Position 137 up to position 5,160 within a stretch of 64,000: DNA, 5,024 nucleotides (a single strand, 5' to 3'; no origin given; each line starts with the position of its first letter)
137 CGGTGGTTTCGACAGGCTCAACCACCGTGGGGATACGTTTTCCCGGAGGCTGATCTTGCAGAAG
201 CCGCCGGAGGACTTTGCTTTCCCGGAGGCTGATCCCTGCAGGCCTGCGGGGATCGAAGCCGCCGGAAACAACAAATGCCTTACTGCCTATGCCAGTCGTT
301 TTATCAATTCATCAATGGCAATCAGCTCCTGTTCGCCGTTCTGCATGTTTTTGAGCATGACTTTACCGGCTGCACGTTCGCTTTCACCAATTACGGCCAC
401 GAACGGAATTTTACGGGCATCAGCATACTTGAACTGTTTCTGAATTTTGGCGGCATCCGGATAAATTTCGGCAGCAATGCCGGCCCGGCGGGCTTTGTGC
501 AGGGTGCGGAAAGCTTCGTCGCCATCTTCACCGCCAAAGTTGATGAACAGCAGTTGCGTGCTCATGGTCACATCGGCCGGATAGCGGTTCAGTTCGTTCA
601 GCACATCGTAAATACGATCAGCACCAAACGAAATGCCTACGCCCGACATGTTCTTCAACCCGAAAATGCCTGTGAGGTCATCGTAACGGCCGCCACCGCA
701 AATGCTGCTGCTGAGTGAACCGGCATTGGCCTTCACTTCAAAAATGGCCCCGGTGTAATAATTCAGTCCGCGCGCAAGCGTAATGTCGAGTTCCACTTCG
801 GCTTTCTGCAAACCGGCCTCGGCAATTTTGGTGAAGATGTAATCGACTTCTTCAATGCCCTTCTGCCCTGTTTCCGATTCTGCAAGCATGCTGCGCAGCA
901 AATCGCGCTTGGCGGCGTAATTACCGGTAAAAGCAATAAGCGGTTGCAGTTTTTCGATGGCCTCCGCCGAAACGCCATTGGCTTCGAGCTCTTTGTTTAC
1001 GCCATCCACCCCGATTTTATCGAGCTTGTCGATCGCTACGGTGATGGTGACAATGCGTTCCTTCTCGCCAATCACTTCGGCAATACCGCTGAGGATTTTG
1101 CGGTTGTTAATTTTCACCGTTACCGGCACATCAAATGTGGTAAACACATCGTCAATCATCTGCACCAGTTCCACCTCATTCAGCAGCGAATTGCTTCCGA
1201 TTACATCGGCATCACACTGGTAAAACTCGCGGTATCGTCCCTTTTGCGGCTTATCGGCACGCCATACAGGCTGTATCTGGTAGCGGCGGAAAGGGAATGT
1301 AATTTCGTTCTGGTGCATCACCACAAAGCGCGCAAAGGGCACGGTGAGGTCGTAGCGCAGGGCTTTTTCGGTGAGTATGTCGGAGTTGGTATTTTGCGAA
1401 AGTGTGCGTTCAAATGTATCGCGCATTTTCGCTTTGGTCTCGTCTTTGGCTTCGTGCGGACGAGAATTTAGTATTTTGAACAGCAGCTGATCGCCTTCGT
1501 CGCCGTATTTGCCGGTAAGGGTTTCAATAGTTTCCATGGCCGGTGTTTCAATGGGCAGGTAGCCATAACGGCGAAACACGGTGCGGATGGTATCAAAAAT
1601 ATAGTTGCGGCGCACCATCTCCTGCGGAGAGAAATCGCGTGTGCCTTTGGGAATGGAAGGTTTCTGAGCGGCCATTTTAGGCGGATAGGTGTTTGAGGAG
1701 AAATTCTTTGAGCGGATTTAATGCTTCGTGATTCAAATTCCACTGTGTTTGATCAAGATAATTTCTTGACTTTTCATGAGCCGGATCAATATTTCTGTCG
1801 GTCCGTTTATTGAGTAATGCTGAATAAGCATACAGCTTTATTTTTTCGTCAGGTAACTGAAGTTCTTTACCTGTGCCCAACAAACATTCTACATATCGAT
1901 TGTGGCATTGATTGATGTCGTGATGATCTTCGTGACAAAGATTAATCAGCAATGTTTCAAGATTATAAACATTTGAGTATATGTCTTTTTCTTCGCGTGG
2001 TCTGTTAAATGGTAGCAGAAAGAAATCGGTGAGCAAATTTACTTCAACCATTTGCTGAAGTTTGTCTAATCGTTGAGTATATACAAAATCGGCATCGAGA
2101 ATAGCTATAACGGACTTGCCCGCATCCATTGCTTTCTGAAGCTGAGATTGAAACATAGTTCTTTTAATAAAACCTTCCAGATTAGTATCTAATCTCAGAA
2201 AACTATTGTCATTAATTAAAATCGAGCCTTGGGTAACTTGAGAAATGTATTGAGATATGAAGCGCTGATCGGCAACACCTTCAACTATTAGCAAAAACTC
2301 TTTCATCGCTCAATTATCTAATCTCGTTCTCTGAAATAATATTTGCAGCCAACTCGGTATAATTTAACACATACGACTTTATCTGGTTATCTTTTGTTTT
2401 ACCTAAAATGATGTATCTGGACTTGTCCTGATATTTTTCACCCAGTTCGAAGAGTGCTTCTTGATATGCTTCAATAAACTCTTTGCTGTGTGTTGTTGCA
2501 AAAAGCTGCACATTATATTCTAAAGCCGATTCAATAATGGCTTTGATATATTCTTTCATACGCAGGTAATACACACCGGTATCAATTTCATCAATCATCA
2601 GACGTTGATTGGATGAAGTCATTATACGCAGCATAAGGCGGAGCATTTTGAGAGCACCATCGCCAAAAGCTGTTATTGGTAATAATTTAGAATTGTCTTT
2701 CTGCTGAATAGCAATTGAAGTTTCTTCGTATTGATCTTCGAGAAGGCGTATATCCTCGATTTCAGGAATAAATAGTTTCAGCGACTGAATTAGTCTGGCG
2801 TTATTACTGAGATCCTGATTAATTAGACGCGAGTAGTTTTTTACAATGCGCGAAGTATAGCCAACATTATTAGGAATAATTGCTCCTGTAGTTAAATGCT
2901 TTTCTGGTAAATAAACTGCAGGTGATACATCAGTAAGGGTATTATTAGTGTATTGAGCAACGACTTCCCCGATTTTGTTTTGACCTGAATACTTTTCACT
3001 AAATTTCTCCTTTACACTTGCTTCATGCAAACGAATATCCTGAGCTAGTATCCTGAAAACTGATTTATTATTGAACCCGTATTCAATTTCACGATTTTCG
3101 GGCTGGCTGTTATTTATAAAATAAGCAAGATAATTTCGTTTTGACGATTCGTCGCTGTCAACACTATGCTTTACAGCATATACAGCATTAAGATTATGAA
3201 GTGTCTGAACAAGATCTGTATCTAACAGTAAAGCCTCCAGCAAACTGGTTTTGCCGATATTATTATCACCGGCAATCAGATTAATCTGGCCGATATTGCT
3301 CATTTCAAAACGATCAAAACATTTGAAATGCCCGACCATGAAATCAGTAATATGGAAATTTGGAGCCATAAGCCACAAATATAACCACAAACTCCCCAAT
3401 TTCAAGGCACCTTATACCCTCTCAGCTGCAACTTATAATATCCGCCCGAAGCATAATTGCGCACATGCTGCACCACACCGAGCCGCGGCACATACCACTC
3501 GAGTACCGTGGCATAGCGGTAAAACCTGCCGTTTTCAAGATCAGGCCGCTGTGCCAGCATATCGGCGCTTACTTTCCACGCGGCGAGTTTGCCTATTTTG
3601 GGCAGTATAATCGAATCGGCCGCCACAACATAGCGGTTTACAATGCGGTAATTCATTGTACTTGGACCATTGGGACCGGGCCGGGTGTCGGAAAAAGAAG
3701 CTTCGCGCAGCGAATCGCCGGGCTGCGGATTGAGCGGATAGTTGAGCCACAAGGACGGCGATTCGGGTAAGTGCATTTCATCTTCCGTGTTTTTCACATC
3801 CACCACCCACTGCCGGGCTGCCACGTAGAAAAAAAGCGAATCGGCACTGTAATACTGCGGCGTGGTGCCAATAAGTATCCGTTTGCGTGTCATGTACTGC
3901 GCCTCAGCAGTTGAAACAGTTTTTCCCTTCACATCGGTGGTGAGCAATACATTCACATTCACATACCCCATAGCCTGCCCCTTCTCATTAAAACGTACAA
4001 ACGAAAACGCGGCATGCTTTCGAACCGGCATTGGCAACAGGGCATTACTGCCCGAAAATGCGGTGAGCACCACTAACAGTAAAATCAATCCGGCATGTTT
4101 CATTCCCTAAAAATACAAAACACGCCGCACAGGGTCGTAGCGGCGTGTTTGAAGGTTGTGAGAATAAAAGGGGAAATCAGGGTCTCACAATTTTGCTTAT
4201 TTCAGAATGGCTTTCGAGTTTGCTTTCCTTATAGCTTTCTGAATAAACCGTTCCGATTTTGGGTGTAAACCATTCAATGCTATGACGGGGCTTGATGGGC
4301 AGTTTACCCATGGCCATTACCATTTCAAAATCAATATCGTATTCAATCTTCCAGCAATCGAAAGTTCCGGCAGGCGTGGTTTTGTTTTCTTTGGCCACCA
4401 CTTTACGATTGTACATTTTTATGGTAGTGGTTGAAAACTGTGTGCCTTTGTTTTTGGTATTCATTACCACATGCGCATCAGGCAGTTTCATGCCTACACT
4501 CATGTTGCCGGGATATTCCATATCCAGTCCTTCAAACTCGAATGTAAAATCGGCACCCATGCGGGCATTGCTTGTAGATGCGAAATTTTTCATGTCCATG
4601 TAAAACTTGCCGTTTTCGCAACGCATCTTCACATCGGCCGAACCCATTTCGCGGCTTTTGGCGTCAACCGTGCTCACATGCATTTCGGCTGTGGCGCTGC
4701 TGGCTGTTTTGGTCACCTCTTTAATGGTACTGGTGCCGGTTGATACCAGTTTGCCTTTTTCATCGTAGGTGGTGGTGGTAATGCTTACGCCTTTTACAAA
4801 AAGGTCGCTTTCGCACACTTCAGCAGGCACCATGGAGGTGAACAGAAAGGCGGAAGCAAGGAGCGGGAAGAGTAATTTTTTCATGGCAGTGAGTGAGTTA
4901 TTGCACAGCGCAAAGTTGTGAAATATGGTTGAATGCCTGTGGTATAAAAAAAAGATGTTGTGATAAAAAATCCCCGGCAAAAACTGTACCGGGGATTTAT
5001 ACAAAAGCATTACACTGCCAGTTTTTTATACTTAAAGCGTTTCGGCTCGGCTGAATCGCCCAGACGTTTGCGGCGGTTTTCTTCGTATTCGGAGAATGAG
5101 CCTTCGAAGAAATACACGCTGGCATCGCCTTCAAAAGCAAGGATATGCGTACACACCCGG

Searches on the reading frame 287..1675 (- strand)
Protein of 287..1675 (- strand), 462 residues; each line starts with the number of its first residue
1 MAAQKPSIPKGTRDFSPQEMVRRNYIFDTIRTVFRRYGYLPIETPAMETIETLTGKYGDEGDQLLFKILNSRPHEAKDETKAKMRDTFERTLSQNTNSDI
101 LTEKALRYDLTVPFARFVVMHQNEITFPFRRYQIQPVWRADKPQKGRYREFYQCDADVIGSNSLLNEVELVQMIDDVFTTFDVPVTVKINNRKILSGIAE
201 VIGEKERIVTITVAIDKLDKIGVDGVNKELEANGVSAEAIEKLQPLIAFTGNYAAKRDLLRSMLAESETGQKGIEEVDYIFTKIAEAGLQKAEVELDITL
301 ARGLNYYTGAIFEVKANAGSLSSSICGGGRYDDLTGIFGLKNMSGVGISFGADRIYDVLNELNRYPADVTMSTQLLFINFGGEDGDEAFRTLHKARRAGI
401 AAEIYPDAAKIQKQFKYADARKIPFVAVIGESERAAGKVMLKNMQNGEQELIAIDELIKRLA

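Call 59: search_protein_families(library=pfam, proteins=[window:287-1675:-], max_evalue=0.001)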
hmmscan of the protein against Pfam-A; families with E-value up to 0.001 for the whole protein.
window:287-1675:- (462 aa): 4 families
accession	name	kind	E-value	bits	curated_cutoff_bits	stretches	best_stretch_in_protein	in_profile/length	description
PF13393.11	tRNA-synt_His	-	4.3e-36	125.1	25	2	105-354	66-307/308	Histidyl-tRNA synthetase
PF03129.25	HGTP_anticodon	-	7.8e-16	58.5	21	1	387-461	17-91/94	Anticodon binding domain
PF00587.30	tRNA-synt_2b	-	3.3e-06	27.7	29.3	1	112-191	19-106/179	tRNA synthetase class II core domain (G, H, P, S and T)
PF00152.25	tRNA-synt_2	-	7.2e-06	25.7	25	0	130-218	93-169/308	tRNA synthetases class II (D, K and N)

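Call 88: list_cluster_members(proteins=[window:287-1675:-, window:5010-6719:-, window:14700-15581:+, window:26507-28432:+, window:28484-28918:+, window:30316-32076:+, window:63028-63735:+])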
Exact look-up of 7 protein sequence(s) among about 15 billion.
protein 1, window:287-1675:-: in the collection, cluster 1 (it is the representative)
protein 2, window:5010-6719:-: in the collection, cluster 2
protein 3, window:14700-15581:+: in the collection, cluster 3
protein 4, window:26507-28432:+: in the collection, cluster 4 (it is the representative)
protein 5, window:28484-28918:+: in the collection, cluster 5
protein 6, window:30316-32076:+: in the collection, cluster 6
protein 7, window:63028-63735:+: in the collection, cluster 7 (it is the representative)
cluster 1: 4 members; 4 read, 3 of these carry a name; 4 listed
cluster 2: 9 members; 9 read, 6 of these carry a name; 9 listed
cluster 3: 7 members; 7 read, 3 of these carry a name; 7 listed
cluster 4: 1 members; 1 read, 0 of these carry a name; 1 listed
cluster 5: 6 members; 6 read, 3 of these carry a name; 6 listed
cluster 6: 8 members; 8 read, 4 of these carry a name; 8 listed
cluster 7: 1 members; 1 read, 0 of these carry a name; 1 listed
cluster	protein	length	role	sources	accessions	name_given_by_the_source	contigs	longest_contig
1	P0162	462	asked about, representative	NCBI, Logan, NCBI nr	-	-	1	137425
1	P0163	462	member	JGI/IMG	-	histidyl-tRNA synthetase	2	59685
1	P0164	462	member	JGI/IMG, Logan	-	histidyl-tRNA synthetase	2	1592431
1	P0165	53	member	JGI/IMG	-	hypothetical protein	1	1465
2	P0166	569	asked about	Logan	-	-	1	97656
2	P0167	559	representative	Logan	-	-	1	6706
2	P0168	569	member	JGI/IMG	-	energy-dependent translational throttle protein EttA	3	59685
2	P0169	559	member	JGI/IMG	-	energy-dependent translational throttle protein EttA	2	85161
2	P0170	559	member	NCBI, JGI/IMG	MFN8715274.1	MAG: energy-dependent translational throttle protein EttA [Bacteroidota bacterium] | sulfate-transporting ATPase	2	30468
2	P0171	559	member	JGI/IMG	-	ATP-binding cassette ChvD family protein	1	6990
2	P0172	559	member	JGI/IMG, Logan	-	energy-dependent translational throttle protein EttA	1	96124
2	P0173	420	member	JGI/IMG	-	ATP-binding cassette ChvD family protein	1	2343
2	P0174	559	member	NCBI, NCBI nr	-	-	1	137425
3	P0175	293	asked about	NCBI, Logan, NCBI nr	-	-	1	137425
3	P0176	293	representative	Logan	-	-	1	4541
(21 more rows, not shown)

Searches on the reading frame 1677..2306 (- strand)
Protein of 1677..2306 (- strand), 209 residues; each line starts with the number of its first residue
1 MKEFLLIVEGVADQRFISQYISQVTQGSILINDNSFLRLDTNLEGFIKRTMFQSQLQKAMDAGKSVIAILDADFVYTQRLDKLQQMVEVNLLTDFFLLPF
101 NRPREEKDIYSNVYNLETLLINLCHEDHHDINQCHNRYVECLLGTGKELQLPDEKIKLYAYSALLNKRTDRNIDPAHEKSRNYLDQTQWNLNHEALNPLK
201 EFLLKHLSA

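Call 59: search_protein_families(library=pfam, proteins=[window:1677-2306:-], max_evalue=0.001)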
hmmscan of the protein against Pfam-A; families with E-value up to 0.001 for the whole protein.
window:1677-2306:- (209 aa): 1 family
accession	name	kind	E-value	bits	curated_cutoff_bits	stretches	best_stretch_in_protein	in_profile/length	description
PF11536.14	DUF3226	-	5e-07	30.2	27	1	5-204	3-204/208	Protein of unknown function (DUF3226)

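Call 90: search_protein_families(library=padloc, proteins=[window:1677-2306:-], max_evalue=0.001)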
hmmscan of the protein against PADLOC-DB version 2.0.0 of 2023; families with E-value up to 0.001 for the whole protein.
window:1677-2306:- (209 aa): 1 family
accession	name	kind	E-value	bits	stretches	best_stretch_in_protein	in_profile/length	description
PDLC02338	AbiLii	-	3.1e-06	25.6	1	66-206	27-123/125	AbiLii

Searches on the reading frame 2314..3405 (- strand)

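Call 59: search_protein_families(library=pfam, proteins=[window:2314-3405:-], max_evalue=0.001)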
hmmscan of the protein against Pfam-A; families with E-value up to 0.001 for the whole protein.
window:2314-3405:- (363 aa): 3 families
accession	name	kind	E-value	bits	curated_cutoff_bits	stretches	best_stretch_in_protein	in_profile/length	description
PF13304.12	AAA_21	-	1.1e-12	49.2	27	1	206-311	200-303/304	AAA domain, putative AbiEii toxin, Type IV TA system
PF13175.12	AAA_15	-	1.6e-09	38.3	32.1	1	26-126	10-92/374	AAA ATPase domain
PF02463.25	SMC_N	-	1.9e-06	27.9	40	1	19-316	2-207/220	RecF/RecN/SMC N terminal domain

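Call 90: search_protein_families(library=padloc, proteins=[window:2314-3405:-], max_evalue=0.001)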
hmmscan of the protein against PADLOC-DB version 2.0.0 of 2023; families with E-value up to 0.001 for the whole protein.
window:2314-3405:- (363 aa): 58 families (the best 25 are shown)
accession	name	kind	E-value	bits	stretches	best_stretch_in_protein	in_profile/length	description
PDLC04608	PDC-M38A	-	5.1e-42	142.8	1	18-348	4-350/367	-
PDLC02336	AbiLi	-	1.1e-41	141.5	1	19-363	2-340/340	AbiLi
PDLC04611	PDC-M38A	-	6.9e-39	132.4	2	176-362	191-382/383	-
PDLC04607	PDC-M38A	-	1e-33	114.6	1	17-334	382-686/715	-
PDLC04609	PDC-M38A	-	1.3e-28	98.3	2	205-352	214-359/371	-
PDLC04610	PDC-M38A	-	2.9e-24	84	2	203-361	205-360/362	-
PDLC02980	AriA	-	1.1e-15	56.4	2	208-311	202-303/304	-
PDLC04392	PDC-M07A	-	6.3e-13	46.6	1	97-326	141-367/432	-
PDLC04393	PDC-M07A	-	1.3e-12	45.4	1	202-316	240-358/435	-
PDLC04176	HEC-01A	-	3.5e-12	44.4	1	195-325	203-335/371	-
PDLC04182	HEC-01A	-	1.1e-11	42.3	1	197-315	236-355/406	-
PDLC03878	NsnB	-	1.9e-11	42.3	1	19-336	2-303/345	-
PDLC02335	AbiLi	-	6.3e-11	39.9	1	19-314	50-243/326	AbiLi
PDLC04177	HEC-01A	-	1e-10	39.2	1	196-317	228-346/393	-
PDLC02979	AriA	-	1.2e-10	39.7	2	27-126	11-105/373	-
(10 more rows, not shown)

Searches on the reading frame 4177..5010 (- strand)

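Call 59: search_protein_families(library=pfam, proteins=[window:4177-5010:-], max_evalue=0.001)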
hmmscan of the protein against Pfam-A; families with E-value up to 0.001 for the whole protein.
window:4177-5010:- (277 aa): 2 families
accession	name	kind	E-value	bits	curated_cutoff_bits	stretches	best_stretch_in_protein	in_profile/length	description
PF21347.3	DUF3108_like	-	7.1e-45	153.8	27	1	73-270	2-198/199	DUF3108-like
PF11306.15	DUF3108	-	0.00038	20.8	26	0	198-230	141-173/209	Protein of unknown function (DUF3108)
